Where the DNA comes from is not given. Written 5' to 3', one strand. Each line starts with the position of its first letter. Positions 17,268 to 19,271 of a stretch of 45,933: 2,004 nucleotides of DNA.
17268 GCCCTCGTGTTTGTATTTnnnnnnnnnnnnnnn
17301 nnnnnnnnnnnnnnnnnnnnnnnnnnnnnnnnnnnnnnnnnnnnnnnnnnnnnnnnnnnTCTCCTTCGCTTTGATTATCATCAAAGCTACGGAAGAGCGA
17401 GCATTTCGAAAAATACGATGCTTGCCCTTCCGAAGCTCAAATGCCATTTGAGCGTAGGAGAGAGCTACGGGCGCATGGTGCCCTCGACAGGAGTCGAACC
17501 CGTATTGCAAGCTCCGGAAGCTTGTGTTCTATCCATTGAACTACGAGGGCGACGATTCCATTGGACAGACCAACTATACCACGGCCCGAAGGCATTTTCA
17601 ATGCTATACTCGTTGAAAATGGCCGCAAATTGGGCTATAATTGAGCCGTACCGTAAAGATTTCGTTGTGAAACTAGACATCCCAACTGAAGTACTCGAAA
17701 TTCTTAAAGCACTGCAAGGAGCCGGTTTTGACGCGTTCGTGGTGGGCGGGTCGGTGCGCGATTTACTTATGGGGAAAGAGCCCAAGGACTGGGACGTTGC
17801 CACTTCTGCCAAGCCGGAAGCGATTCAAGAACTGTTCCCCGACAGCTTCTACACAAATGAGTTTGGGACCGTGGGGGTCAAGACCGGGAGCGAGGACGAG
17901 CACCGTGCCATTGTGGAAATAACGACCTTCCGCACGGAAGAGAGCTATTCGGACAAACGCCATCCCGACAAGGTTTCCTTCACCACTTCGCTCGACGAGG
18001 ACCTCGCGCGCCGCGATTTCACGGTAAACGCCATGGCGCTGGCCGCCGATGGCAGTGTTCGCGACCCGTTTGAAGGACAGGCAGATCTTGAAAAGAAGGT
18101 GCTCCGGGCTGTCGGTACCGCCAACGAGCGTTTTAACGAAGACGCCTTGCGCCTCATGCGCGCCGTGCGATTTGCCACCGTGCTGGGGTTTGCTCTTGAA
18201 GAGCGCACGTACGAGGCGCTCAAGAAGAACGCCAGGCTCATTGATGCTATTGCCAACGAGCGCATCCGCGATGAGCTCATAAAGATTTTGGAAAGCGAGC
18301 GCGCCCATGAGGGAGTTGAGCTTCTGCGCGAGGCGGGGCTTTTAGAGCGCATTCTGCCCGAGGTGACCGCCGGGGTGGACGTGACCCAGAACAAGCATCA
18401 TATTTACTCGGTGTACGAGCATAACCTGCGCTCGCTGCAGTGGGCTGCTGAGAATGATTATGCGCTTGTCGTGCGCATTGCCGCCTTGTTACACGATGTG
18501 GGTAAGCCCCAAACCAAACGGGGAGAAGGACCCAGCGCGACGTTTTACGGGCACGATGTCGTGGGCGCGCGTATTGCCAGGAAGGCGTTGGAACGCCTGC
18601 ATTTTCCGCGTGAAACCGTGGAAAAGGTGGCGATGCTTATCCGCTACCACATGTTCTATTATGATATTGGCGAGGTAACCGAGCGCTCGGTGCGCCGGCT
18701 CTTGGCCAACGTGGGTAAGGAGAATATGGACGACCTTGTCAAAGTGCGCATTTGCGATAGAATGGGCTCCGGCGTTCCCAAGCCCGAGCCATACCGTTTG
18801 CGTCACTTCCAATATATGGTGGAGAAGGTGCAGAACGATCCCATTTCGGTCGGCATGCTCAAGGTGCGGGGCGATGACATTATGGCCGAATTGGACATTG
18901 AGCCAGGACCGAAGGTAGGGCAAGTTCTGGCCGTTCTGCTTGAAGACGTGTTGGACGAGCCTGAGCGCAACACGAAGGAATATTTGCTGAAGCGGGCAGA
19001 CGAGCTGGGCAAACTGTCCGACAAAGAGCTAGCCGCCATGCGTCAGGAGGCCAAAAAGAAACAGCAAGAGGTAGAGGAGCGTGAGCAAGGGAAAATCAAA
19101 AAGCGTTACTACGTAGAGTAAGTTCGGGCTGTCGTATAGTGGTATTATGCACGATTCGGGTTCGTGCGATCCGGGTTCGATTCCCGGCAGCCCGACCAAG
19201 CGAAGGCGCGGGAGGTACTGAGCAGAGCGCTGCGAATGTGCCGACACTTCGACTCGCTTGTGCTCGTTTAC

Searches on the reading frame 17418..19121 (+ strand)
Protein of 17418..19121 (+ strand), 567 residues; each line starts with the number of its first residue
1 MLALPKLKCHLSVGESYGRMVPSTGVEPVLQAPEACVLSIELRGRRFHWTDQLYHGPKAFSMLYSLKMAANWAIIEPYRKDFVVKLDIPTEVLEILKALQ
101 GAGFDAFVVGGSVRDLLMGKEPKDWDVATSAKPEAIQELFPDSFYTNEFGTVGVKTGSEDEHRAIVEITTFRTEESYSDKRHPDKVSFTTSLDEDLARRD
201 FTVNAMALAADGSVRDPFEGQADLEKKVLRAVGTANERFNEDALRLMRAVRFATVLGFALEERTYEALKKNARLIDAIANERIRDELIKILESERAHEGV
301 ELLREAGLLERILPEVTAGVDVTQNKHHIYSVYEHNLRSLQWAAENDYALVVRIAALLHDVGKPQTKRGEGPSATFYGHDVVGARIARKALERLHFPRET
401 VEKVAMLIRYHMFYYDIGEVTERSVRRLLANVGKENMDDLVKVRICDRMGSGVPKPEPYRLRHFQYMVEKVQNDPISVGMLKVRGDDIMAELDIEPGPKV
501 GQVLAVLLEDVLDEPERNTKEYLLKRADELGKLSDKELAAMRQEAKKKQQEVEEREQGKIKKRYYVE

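Call 71: search_protein_families(library=pfam, max_evalue=0.001, proteins=[window:17418-19121:+])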
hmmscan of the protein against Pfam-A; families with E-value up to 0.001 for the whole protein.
window:17418-19121:+ (567 aa): 4 families
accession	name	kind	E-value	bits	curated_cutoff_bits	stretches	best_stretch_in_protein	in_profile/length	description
PF01743.26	PolyA_pol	-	3.4e-38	131.3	23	1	106-230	1-126/126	Poly A polymerase head domain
PF12627.12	PolyA_pol_RNAbd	-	2.2e-20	72.6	22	1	257-317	1-61/64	Probable RNA and SrmB- binding site of polymerase A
PF01966.28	HD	-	3.3e-11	43.9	22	1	333-427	2-93/116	HD domain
PF13735.12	tRNA_NucTran2_2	-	4.1e-07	30.5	27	1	432-525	64-147/149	tRNA nucleotidyltransferase domain 2 putative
